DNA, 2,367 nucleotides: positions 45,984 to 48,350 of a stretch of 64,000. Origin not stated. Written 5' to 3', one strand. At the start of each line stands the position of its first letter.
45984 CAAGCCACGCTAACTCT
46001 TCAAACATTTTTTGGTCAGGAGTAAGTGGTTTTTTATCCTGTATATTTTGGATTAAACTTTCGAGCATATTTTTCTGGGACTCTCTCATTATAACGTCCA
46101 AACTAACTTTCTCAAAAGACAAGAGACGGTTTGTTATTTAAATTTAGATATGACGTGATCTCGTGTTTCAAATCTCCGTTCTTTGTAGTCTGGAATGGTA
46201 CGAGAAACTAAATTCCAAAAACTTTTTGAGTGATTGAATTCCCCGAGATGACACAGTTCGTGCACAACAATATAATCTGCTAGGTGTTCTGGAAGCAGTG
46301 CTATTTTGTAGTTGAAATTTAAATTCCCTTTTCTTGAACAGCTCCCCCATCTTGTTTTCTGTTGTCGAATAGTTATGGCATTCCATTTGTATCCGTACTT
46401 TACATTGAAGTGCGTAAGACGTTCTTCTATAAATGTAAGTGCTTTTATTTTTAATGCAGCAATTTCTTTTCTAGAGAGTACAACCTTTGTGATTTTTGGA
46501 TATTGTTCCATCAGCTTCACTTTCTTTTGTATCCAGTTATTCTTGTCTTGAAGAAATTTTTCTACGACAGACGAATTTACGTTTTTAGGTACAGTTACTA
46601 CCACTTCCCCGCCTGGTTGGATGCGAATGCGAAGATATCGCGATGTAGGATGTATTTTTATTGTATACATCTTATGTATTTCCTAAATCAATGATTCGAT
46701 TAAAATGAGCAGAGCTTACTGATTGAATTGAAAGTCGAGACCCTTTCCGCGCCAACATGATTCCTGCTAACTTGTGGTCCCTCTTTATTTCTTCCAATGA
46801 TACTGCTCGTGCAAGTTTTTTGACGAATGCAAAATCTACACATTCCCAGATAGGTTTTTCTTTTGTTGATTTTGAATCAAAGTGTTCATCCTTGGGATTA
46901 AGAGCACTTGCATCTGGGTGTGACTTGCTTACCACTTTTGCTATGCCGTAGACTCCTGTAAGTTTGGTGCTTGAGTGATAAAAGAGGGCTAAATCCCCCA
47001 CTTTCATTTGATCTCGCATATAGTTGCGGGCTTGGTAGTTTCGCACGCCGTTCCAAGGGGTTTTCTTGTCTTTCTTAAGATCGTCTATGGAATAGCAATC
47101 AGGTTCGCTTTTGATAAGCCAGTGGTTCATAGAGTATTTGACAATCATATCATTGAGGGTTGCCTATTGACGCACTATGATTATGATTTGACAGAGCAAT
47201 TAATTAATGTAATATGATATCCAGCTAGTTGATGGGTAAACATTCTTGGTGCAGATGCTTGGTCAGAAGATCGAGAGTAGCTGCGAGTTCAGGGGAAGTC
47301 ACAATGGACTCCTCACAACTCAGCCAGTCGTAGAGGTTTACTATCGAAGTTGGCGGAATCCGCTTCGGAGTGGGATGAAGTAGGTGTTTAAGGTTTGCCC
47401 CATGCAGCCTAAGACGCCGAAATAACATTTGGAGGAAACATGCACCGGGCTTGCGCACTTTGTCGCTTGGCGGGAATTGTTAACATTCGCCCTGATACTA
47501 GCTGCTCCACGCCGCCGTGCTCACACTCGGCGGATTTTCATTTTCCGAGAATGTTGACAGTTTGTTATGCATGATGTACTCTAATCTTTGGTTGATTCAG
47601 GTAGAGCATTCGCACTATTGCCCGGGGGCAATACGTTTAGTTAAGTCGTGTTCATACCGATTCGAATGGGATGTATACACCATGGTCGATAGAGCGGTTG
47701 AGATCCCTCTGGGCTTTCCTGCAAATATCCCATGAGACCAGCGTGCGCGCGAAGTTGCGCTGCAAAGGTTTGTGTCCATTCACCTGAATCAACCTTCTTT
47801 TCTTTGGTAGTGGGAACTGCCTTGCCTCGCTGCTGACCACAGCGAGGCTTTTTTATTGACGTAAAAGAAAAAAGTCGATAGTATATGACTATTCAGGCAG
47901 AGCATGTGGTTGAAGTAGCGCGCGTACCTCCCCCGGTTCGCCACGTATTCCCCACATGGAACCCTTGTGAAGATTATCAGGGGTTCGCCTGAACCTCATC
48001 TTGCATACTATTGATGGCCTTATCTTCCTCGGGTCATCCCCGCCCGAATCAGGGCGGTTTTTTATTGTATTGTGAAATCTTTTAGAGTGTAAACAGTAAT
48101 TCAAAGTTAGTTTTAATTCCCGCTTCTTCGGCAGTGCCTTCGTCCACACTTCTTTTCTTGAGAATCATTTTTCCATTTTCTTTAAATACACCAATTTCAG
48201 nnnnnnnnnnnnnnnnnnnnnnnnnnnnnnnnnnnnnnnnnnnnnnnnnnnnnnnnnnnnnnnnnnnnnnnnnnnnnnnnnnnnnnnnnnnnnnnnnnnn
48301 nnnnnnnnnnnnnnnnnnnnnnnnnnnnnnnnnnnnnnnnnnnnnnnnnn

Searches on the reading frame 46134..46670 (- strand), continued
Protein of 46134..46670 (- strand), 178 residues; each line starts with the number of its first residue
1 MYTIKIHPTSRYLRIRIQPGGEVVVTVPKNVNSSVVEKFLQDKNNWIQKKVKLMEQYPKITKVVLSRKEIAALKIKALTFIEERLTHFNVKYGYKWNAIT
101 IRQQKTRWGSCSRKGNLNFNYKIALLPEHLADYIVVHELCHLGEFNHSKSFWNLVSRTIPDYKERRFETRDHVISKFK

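Call 94: search_protein_families(library=pfam, proteins=[L011:4039-4443:+, L014:2550-3635:+], max_evalue=0.001)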
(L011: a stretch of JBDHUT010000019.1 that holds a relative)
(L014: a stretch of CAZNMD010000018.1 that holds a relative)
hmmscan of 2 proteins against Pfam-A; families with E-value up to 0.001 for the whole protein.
L011:4039-4443:+ (134 aa): 3 families
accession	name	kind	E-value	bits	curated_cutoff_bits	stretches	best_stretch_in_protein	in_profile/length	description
PF01230.28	HIT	-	8.9e-19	68.4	21.5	1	11-98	2-94/98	HIT domain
PF11969.13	DcpS_C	-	1.5e-14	54.9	24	1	3-103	2-106/114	Scavenger mRNA decapping enzyme C-term binding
PF04677.20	CwfJ_C_1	-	1.9e-06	28.2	21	1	23-101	34-111/122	Protein similar to CwfJ C-terminus 1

L014:2550-3635:+ (362 aa): 10 families
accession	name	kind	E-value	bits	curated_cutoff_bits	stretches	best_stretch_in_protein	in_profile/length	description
PF13177.12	DNA_pol3_delta2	-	4e-35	121.6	27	2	92-172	79-159/161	DNA polymerase III, delta subunit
PF00004.35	AAA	-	2.4e-15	57.6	21.2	1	58-168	2-126/131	ATPase family associated with various cellular activities (AAA)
PF05496.18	RuvB_N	-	2.3e-06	27.9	27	1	27-140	2-110/159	Holliday junction DNA helicase RuvB P-loop domain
PF13401.12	AAA_22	-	4e-06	27.6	27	0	58-100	9-51/130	AAA domain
PF13173.12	AAA_14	-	4.7e-05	23.8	27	1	56-140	4-86/129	AAA domain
PF13604.12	AAA_30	-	5.4e-05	23.5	27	0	57-147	21-121/191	AAA domain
PF13191.12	AAA_16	-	0.00011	23.2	32.6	0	35-81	3-51/167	AAA ATPase domain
PF05673.19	DUF815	-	0.00037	20.2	23.8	1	44-104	43-100/249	Protein of unknown function (DUF815)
PF07728.20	AAA_5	-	0.00064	20.2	22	0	58-140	3-92/139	AAA domain (dynein-related subfamily)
PF06144.19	DNA_pol3_delta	-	0.00089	19.7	21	0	67-153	12-103/124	DNA polymerase III, delta subunit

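Call 98: search_protein_families(library=pfam, proteins=[L070:2029-4974:+, L050:2521-2826:+, L004:6583-7140:+, L003:6550-7077:+, L092:2271-2729:-], max_evalue=0.001)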
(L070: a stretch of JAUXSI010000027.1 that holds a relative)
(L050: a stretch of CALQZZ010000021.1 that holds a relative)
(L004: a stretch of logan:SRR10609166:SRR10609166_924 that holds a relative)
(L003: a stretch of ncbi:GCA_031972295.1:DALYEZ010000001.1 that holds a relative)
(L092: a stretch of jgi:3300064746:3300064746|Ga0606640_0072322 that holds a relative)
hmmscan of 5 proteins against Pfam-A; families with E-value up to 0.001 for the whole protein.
L070:2029-4974:+ (982 aa): 7 families
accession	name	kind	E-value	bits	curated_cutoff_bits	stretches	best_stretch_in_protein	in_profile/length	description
PF18766.7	SWI2_SNF2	-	4.3e-69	233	26.7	1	266-489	1-220/221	SWI2/SNF2 ATPase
PF04313.20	HSDR_N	-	3.1e-34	119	25.1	1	4-209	1-196/198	Type I restriction enzyme R protein N terminus (HSDR_N)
PF04851.21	ResIII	-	1.1e-25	90.8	22.5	1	263-421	4-163/164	Type III restriction enzyme, res subunit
PF22679.2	T1R_D3-like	-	3.8e-21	76.6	27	1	579-651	82-156/158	Type I restriction enzyme subunit R domain 3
PF11867.13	T1RH-like_C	-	2.1e-11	44.2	26.8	1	675-935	10-286/329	Type I restriction enzyme HindI endonuclease subunit-like, C-terminal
PF00270.35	DEAD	-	1e-07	32.3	26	1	286-419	17-159/167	DEAD/DEAH box helicase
PF00271.37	Helicase_C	-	1.2e-07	32.4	23.5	1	577-639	48-109/110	Helicase conserved C-terminal domain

L050:2521-2826:+ (102 aa): 1 family
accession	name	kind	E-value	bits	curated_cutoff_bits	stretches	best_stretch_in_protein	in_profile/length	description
PF01541.30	GIY-YIG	-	9.1e-16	58.4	22.6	1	16-90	1-74/78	GIY-YIG catalytic domain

L004:6583-7140:+ (185 aa): 0 families

L003:6550-7077:+ (175 aa): 0 families

L092:2271-2729:- (152 aa): 0 families

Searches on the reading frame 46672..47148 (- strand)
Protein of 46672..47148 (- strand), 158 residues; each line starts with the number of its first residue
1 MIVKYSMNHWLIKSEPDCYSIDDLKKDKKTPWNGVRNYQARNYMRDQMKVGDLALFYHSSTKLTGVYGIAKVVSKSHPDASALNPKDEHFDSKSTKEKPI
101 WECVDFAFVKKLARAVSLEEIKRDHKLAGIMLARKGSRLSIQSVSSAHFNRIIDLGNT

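Call 3: search_protein_families(library=pfam, proteins=[window:46672-47148:-], max_evalue=0.01)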
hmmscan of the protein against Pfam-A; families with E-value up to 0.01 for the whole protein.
window:46672-47148:- (158 aa): 1 family
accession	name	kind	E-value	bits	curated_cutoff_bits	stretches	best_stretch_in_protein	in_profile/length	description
PF01878.24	EVE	-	2.3e-53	180.5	23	1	8-154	1-144/145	EVE domain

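Call 4: search_protein_families(library=padloc, proteins=[window:46672-47148:-], max_evalue=0.01)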
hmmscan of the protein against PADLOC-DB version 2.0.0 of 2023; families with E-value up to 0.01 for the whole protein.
window:46672-47148:- (158 aa): 1 family
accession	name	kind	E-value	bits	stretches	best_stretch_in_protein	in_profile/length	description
PDLC04420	PDC-M11A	-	0.0093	12.9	0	24-150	246-369/376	-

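Call 5: search_protein_families(library=ncbifam, proteins=[window:46672-47148:-], max_evalue=0.01)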
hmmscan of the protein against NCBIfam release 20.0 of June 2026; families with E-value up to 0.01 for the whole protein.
window:46672-47148:- (158 aa): 0 families

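Call 53: search_solved_structures(query=window:46672-47148:-, max_evalue=0.001, show_alignments=1)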
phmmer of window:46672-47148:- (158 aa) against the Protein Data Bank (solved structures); distinct sequences matched with E-value up to 0.001: 7.
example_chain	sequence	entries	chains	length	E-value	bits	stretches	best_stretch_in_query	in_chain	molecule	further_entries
2ar1_A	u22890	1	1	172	1.6e-37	131.8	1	7-153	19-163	hypothetical protein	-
2eve_A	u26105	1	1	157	1.2e-34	122.5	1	7-153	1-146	hypothetical protein PSPTO5229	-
2g2x_A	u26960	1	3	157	2.9e-33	118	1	7-151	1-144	hypothetical protein PP5205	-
3eop_A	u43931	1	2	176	1.5e-28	102.7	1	7-155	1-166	Thymocyte nuclear protein 1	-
5j3e_A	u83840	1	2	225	3.2e-28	101.6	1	6-155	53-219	Thymocyte nuclear protein 1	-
1zce_A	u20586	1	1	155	4.8e-21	78.3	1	8-156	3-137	hypothetical protein Atu2648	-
2gbs_A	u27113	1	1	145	1.6e-14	57.1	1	9-156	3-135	Hypothetical protein Rpa0253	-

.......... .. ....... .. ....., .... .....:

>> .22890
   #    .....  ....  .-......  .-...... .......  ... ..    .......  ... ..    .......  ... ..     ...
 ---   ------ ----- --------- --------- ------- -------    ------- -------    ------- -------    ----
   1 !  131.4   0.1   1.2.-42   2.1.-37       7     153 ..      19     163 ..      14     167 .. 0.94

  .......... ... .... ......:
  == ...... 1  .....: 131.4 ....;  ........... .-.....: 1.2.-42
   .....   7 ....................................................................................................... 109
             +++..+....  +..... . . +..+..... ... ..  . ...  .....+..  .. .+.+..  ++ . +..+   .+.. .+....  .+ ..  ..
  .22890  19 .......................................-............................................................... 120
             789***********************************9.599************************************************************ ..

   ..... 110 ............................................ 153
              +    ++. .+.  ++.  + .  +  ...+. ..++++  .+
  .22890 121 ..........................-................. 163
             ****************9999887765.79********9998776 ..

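Call 58: find_related_loci(query=A7, collection=metagenome_contigs, flank=4000)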
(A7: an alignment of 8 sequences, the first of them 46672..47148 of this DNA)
Query A7 (158 aa) in metagenome_contigs; peptide patterns used: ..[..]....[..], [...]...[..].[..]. (x = any residue, [..] = any of these).
600 stretches matched a pattern (row limit reached: there are more); 597 encode a relative of the query (tblastn E <= 1e-3); the best 80 are kept; 80 distinct loci.
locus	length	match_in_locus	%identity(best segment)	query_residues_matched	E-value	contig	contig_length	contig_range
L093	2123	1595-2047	63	6-157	3e-68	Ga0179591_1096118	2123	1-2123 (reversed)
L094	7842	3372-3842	60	5-156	1e-64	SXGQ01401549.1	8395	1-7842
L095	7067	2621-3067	61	7-156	2e-61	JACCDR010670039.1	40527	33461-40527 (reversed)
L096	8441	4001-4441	60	6-152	3e-59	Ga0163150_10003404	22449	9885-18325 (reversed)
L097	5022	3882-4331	58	7-157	2e-58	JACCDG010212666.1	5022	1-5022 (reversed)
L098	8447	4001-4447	58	9-157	3e-58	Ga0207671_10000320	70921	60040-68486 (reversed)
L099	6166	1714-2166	56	8-158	8e-58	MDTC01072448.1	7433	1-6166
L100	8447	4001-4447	57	7-155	4e-57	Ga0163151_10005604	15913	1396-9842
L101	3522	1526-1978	59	7-154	2e-56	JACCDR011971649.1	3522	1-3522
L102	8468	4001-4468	54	1-156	1e-55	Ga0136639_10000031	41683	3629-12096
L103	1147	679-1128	51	8-157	2e-57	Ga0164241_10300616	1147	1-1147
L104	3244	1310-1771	53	3-156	2e-54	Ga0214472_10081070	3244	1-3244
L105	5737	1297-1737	53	10-156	3e-54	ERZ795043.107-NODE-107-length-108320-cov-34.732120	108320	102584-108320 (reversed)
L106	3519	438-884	53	7-155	3e-54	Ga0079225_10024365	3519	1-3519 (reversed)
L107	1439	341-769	53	9-152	2e-55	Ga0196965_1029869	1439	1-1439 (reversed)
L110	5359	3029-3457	51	9-152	1e-52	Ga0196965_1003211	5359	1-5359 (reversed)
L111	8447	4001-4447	52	9-157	2e-52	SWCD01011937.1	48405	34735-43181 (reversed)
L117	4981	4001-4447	52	9-155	2e-51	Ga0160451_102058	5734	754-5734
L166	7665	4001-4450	47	6-155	6e-47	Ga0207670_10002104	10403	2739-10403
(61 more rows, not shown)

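Call 77: search_protein_families(library=phrogs, proteins=[window:46672-47148:-], max_evalue=0.01)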
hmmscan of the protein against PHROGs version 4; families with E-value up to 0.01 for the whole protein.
window:46672-47148:- (158 aa): 0 families

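Call 79: list_cluster_members(proteins=[P0001, P0002, window:46672-47148:-, P0182, P0006, P0122])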
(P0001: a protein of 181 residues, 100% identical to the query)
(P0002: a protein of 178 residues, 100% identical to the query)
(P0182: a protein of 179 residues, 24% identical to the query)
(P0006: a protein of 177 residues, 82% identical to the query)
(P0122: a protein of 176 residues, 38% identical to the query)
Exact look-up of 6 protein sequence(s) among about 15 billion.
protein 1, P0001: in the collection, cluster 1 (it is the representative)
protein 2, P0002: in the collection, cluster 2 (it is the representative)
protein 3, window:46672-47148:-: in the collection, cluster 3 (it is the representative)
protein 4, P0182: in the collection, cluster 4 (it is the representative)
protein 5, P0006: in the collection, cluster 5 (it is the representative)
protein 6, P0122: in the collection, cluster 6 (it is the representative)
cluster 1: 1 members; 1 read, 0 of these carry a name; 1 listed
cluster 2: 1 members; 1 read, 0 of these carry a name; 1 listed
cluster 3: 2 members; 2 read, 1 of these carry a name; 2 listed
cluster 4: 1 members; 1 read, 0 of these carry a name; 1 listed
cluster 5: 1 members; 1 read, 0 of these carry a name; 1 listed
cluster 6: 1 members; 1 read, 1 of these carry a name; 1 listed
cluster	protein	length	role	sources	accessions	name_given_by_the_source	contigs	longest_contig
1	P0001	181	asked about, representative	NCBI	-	-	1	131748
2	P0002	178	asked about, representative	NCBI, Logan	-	-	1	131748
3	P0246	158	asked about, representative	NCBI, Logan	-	-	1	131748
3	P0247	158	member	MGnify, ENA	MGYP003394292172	CR=1 FL=1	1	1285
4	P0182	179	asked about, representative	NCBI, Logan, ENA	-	-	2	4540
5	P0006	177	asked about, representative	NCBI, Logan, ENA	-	-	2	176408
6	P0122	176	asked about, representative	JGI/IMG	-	hypothetical protein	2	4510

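Call 94: search_protein_families(library=pfam, proteins=[L110:1-1656:-], max_evalue=0.001)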
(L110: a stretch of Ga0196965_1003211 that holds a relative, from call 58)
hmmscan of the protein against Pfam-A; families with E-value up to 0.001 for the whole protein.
L110:1-1656:- (552 aa): 4 families
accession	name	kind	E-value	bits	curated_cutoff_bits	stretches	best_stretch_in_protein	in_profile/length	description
PF00580.27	UvrD-helicase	-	1.9e-54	185.6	23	1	17-323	1-270/271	UvrD/REP helicase N-terminal domain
PF13245.12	AAA_19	-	9.7e-18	65.1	25.1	1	21-308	1-133/134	AAA domain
PF13361.12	UvrD_C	-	1.2e-10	41.8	25.6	1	329-468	1-138/350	UvrD-like helicase C-terminal domain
PF13604.12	AAA_30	-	8.2e-05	22.9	27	0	17-81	2-66/191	AAA domain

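Call 98: search_protein_families(library=pfam, proteins=[L117:3168-3983:+, L166:2769-3104:+, L111:2446-3042:-, L166:1892-2536:-], max_evalue=0.001)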
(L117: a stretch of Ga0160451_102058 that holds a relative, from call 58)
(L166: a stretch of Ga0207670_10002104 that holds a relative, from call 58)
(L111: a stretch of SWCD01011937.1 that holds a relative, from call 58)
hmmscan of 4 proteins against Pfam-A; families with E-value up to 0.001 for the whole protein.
L117:3168-3983:+ (272 aa): 1 family
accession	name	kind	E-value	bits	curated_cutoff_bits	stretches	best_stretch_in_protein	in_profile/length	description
PF01812.26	5-FTHF_cyc-lig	-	9.2e-32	110.9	27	1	79-258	2-186/186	5-formyltetrahydrofolate cyclo-ligase family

L166:2769-3104:+ (112 aa): 1 family
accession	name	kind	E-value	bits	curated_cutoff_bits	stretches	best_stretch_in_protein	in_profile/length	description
PF05164.18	ZapA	-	2.2e-16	60.3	23.8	1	19-103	1-88/88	Cell division protein ZapA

L111:2446-3042:- (199 aa): 1 family
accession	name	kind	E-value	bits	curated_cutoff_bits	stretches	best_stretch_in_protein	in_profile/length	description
PF02643.20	DUF192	-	1.1e-31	109.2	27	1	92-195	2-96/96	Uncharacterized ACR, COG1430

L166:1892-2536:- (215 aa): 1 family
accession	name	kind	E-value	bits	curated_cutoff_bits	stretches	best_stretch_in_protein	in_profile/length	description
PF03695.18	UPF0149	-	8.8e-34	117.7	25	1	39-205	1-180/181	Uncharacterised protein family (UPF0149)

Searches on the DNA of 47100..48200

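Call 10: search_rna_families(source=window, start=47100, end=48200, threshold=evalue, max_evalue=1, show_alignments=2)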
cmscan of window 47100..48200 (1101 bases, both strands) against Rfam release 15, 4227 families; matches with E-value up to 1: 1.
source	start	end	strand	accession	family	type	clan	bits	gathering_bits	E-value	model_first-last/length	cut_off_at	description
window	47286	47325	-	RF02480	GlsR14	Gene; snRNA; snoRNA; CD-box;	-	16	90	0.58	29-68/68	no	Small nucleolar RNA GlsR14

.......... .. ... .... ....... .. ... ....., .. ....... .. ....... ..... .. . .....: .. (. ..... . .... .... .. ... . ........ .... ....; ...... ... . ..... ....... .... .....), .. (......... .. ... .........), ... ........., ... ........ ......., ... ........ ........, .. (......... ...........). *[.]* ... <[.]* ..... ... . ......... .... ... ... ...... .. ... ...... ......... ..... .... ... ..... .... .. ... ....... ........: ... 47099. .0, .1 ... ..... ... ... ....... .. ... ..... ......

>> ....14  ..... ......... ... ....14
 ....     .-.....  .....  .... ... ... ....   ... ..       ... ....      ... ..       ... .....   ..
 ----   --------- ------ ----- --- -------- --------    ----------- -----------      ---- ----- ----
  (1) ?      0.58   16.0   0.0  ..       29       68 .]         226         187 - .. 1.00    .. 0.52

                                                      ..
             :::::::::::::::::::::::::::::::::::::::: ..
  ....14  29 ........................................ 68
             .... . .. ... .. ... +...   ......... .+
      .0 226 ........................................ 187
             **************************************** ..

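Call 93: search_rna_families(source=window, start=47150, end=48090, threshold=evalue, max_evalue=10)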
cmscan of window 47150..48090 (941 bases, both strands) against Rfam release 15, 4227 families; matches with E-value up to 10: 6.
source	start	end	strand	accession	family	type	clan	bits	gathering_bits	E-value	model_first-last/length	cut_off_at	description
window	47781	47855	+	RF02846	Ref84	Gene; antisense;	-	22.3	52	3.4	1-87/87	no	Enterococcus sRNA 84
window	47178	47197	+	RF02475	GlsR6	Gene; snRNA; snoRNA; CD-box;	-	18.4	75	0.13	38-59/59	no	Small nucleolar RNA GlsR6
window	47170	47252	-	RF01613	ceN109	Gene; snRNA; snoRNA; CD-box;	-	16.9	52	0.95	1-67/67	no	Nematode snoRNA ceN109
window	47825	47865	+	RF02227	sX8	Gene; sRNA;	-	16.1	50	2.6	1-82/82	no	Proteobacterial sRNA sX8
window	47286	47325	-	RF02480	GlsR14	Gene; snRNA; snoRNA; CD-box;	-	16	90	0.5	29-68/68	no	Small nucleolar RNA GlsR14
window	47787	47855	-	RF02628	Hrs1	Gene; sRNA;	-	14.7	56.4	6.5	1-74/74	no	Hfq-regulated sRNA 1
